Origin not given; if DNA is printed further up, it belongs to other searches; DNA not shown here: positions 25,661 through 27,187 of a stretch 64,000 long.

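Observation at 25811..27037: A24 (prepilin-peptidase-like) aspartyl protease domain fused to a large membrane protein inside the rSAM array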

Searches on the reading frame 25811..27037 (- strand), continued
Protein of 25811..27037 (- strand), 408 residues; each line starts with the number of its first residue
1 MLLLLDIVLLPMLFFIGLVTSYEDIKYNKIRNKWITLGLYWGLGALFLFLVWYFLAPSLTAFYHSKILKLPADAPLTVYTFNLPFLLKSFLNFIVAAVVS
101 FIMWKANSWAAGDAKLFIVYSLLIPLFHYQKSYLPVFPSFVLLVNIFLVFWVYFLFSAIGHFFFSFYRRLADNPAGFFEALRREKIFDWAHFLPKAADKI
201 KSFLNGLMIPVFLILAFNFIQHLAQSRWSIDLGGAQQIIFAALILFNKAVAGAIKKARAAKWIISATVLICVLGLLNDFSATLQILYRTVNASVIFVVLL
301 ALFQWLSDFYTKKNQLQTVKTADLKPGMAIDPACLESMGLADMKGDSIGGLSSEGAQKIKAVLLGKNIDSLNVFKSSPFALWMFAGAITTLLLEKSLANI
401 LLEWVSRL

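Call 30: find_encoding_contigs(protein=P0086, flank=10000, max_places=1)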
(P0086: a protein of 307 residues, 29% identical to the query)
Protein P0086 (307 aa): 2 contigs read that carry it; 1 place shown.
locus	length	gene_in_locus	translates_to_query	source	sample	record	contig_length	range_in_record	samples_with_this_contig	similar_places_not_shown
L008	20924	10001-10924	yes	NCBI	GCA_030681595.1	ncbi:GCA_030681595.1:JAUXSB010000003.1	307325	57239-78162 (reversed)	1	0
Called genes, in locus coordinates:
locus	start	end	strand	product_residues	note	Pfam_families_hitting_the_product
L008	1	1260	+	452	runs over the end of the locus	PF04055:Radical_SAM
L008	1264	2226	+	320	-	PF04055:Radical_SAM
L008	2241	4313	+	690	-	PF04055:Radical_SAM, PF13353:Fer4_12 (faint), PF04055:Radical_SAM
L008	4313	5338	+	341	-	PF04055:Radical_SAM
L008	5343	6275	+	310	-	PF04055:Radical_SAM, PF13344:Hydrolase_6 (faint)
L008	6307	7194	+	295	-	PF04055:Radical_SAM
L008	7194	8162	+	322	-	PF04055:Radical_SAM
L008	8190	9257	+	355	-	-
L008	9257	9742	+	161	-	PF07719:TPR_2 (faint), PF13431:TPR_17 (faint)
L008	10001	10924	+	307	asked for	-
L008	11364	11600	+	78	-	-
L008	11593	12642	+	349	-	PF03601:Cons_hypoth698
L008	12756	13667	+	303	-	PF00480:ROK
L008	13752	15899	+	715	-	PF13100:OstA_2 (faint), PF04453:LptD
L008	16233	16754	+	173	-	PF13489:Methyltransf_23, PF13847:Methyltransf_31 (weak), PF13649:Methyltransf_25 (weak)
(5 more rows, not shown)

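Call 31: find_encoding_contigs(protein=P0119, flank=10000, max_places=1)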
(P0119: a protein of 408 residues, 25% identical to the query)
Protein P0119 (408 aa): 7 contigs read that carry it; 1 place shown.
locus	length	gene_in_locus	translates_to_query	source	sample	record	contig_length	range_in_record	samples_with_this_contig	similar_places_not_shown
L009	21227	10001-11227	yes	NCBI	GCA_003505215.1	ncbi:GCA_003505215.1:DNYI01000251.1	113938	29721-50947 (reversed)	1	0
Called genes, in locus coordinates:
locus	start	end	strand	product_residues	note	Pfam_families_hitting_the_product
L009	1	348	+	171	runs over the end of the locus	PF00571:CBS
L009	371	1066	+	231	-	PF00027:cNMP_binding, PF13545:HTH_Crp_2, PF00325:Crp (weak)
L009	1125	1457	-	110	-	-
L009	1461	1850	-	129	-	-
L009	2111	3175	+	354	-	PF07719:TPR_2 (faint), PF14559:TPR_19 (faint), PF13414:TPR_11 (faint), PF13432:TPR_16 (weak)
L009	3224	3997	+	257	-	-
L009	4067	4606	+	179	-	-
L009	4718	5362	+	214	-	PF27806:HxsD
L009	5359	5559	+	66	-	-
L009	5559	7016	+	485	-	PF13353:Fer4_12, PF04055:Radical_SAM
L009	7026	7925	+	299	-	PF04055:Radical_SAM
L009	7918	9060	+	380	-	PF04055:Radical_SAM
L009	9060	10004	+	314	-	PF04055:Radical_SAM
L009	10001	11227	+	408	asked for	-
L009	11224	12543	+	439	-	-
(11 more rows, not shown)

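Call 47: find_related_loci(query=A1, collection=genome_contigs, flank=10000)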
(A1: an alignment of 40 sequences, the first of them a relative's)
Query A1 (408 aa) in genome_contigs; peptide patterns used: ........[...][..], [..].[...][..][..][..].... (x = any residue, [..] = any of these).
245 stretches matched a pattern; 175 encode a relative of the query (tblastn E <= 1e-3); the best 80 are kept; 80 distinct loci.
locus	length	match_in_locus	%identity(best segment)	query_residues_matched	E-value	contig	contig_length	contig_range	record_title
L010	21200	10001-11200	38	3-403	2e-85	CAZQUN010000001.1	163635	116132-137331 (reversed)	MAG TPA_asm: uncultured Candidatus Saccharibacteria bacterium isolate SRP167671_co2_124 genome assembly, contig: NODE_83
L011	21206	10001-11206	41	3-403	8e-84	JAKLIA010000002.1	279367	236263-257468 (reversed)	MAG: Patescibacteria group bacterium isolate RA.bin76 RA.bin76_2, whole genome shotgun sequence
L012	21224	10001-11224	40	3-402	2e-82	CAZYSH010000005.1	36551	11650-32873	MAG TPA_asm: uncultured Candidatus Saccharibacteria bacterium isolate binchicken_co330_129 genome assembly, contig: NODE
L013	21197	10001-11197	38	2-403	9e-82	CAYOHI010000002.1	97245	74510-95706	MAG TPA_asm: uncultured Candidatus Saccharibacteria bacterium isolate SRP200020_co1_324 genome assembly, contig: NODE_21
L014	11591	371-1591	38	2-402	8e-78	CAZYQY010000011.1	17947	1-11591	MAG TPA_asm: uncultured Candidatus Saccharibacteria bacterium isolate binchicken_co100_35 genome assembly, contig: NODE_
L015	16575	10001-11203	36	2-397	4e-77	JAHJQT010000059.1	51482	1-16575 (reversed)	MAG: Patescibacteria group bacterium isolate OS_PC_MetaG.mb.118 OS_PC_MetaG.mb.118_k141_667463, whole genome shotgun seq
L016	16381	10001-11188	39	3-407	7e-76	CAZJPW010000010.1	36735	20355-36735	MAG TPA_asm: uncultured Candidatus Saccharibacteria bacterium isolate binchicken_co330_86 genome assembly, contig: NODE_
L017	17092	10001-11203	38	2-403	9e-76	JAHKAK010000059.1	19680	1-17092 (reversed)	MAG: Patescibacteria group bacterium isolate Undefined_mixed_planktonic.mb.35 Undefined_mixed_pl.mb.35_k141_689745, whol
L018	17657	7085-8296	37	4-403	2e-75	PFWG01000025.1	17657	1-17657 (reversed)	MAG: Candidatus Portnoybacteria bacterium CG_4_9_14_3_um_filter_43_11 CG_4_9_14_3_um_filter_150_scaffold_6308_c, whole g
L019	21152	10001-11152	39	3-388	3e-72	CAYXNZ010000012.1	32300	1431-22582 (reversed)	MAG TPA_asm: uncultured Gammaproteobacteria bacterium isolate binchicken_co181_167 genome assembly, contig: NODE_1812_le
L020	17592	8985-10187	35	2-403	2e-69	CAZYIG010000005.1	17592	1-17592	MAG TPA_asm: uncultured Candidatus Saccharibacteria bacterium isolate SRP062349_co4_58 genome assembly, contig: NODE_638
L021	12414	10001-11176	36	5-402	5e-68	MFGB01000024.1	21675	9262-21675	MAG: Candidatus Falkowbacteria bacterium RIFOXYA2_FULL_47_19 rifoxya2_full_scaffold_870, whole genome shotgun sequence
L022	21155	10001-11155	43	20-406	9e-87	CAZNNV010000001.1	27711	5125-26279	MAG TPA_asm: uncultured Candidatus Saccharibacteria bacterium isolate SRP050083_co1_313 genome assembly, contig: NODE_61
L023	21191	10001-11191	36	2-403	2e-64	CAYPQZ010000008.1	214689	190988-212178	MAG TPA_asm: uncultured Candidatus Saccharibacteria bacterium isolate SRP067234_co1_67 genome assembly, contig: k99_2405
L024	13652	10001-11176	34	5-402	1e-58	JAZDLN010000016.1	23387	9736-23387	MAG: Candidatus Falkowbacteria bacterium isolate MEGAHIT-group-0.601 k141_7708664, whole genome shotgun sequence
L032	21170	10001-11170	32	6-397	6e-40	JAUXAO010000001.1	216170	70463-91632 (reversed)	MAG: bacterium isolate CSMAG_2764 CSMAG_2764_k141_549021_length_216170_cov_39.9037, whole genome shotgun sequence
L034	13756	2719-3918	30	2-403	2e-39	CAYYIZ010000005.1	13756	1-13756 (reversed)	MAG TPA_asm: uncultured Candidatus Saccharibacteria bacterium isolate binchicken_co34_538 genome assembly, contig: NODE_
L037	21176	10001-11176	30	9-403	6e-37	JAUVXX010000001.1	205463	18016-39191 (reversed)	MAG: bacterium isolate CSMAG_1227 CSMAG_1227_k141_1278190_length_205463_cov_12.0544, whole genome shotgun sequence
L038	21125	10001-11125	29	4-400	6e-34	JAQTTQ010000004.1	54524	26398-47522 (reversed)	MAG: Candidatus Omnitrophota bacterium isolate STB_44 NODE_1208_length_54524_cov_7.512216_Sandtown_B, whole genome shotg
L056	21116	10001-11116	27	2-403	2e-24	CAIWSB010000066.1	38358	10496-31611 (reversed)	uncultured Candidatus Woesearchaeota archaeon isolate AlinenSediments_bin-3794 genome assembly, contig: bin-3794:066/116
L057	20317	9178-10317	28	4-405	3e-24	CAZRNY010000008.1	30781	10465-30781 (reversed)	MAG TPA_asm: uncultured Candidatus Saccharibacteria bacterium isolate binchicken_co220_50 genome assembly, contig: NODE_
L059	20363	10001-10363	38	15-156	1e-22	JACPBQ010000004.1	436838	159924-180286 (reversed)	MAG: Candidatus Woesearchaeota archaeon isolate NC_groundwater_261_Ag_S-0.2um_40_15 S5_GD2017_2_S2_scaffold_59, whole ge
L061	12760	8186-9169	28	7-392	2e-22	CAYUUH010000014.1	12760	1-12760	MAG TPA_asm: uncultured Methanosarcinales archaeon isolate SRP319275_co4_86 genome assembly, contig: NODE_2973_length_12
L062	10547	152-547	37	4-156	4e-22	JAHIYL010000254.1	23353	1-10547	MAG: Nanoarchaeota archaeon isolate Modern_marine.mb.116 Modern_marine.mb.116_k141_2238010, whole genome shotgun sequenc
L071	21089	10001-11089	26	10-402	6e-20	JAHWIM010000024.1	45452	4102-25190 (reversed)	MAG: Candidatus Woesearchaeota archaeon isolate YT1_562 k127_22821000, whole genome shotgun sequence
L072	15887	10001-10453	31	1-173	1e-19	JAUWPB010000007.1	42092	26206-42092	MAG: Nanoarchaeota archaeon isolate CSMAG_2465 CSMAG_2465_k141_895211_length_42092_cov_48.8501, whole genome shotgun seq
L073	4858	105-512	35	4-158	2e-19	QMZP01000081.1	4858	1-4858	MAG: Candidatus Aenigmatarchaeota archaeon isolate B8_G16 B8_Guay16_scaffold_19753, whole genome shotgun sequence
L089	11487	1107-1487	36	7-155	1e-17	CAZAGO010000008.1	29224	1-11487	MAG TPA_asm: Candidatus Woesearchaeota archaeon isolate SRP239243_co2_438 genome assembly, contig: NODE_2365_length_2922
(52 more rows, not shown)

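Call 54: search_protein_families(library=pfam, proteins=[L061:8195-10756:+, L072:10004-11143:+, L073:108-1214:+, L062:137-1270:+, L038:9995-11149:+, L056:10007-11128:+, L059:9956-11077:+, L071:9980-11110:+, L089:1092-2228:+], max_evalue=0.01)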
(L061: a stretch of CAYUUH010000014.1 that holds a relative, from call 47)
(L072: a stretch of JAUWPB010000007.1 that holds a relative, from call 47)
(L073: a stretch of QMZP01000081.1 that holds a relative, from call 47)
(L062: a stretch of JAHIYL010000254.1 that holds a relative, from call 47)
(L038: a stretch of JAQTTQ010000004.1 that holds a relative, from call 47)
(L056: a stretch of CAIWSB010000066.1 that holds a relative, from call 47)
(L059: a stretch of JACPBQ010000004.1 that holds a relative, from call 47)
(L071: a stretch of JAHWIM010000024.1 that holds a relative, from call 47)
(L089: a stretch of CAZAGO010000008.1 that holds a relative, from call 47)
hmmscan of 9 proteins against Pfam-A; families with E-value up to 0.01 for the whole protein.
L061:8195-10756:+ (853 aa): 1 family
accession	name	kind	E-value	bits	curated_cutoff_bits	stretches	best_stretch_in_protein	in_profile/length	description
PF13231.12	PMT_2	-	5.9e-10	40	26.1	1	446-602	2-158/160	Dolichyl-phosphate-mannose-protein mannosyltransferase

L072:10004-11143:+ (379 aa): 1 family
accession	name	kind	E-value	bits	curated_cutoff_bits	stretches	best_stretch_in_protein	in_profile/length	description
PF06819.16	Arc_PepC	-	4.8e-07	30.4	23.4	1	248-340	10-98/110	Archaeal Peptidase A24 C-terminal Domain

L073:108-1214:+ (368 aa): 2 families
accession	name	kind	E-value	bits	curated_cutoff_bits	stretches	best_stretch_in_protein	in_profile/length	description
PF01478.23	Peptidase_A24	-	2.5e-05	25.1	26.5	1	12-117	4-99/104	Type IV leader peptidase family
PF06819.16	Arc_PepC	-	0.0094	16.6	23.4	0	236-328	4-105/110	Archaeal Peptidase A24 C-terminal Domain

L062:137-1270:+ (377 aa): 2 families
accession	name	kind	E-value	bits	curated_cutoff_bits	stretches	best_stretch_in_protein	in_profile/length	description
PF06819.16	Arc_PepC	-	3.3e-08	34.1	23.4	1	242-336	6-106/110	Archaeal Peptidase A24 C-terminal Domain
PF01478.23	Peptidase_A24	-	0.0017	19.2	26.5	1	16-128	4-89/104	Type IV leader peptidase family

L038:9995-11149:+ (384 aa): 0 families

L056:10007-11128:+ (373 aa): 2 families
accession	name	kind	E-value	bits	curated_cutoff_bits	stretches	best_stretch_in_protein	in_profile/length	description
PF01478.23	Peptidase_A24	-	5.2e-06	27.3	26.5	1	8-126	1-89/104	Type IV leader peptidase family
PF06819.16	Arc_PepC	-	1.2e-05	25.9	23.4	1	236-330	5-104/110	Archaeal Peptidase A24 C-terminal Domain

L059:9956-11077:+ (373 aa): 3 families
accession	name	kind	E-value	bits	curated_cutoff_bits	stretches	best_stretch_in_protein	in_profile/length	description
PF06819.16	Arc_PepC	-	8.9e-09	36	23.4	1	250-339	11-106/110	Archaeal Peptidase A24 C-terminal Domain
PF01478.23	Peptidase_A24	-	0.0011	19.9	26.5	1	14-120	3-89/104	Type IV leader peptidase family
PF06847.16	Arc_PepC_II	-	0.0037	18.3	29.9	0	307-363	48-89/93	Archaeal Peptidase A24 C-terminus Type II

L071:9980-11110:+ (376 aa): 2 families
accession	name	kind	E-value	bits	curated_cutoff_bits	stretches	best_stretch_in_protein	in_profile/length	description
PF06819.16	Arc_PepC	-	1.4e-05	25.6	23.4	1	249-343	13-103/110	Archaeal Peptidase A24 C-terminal Domain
PF01478.23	Peptidase_A24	-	0.00024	22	26.5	1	12-132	4-102/104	Type IV leader peptidase family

L089:1092-2228:+ (378 aa): 2 families
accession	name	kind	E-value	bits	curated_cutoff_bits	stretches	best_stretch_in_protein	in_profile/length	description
PF06819.16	Arc_PepC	-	3.1e-05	24.5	23.4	1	249-337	11-96/110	Archaeal Peptidase A24 C-terminal Domain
PF01478.23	Peptidase_A24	-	0.00028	21.7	26.5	1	13-131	4-103/104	Type IV leader peptidase family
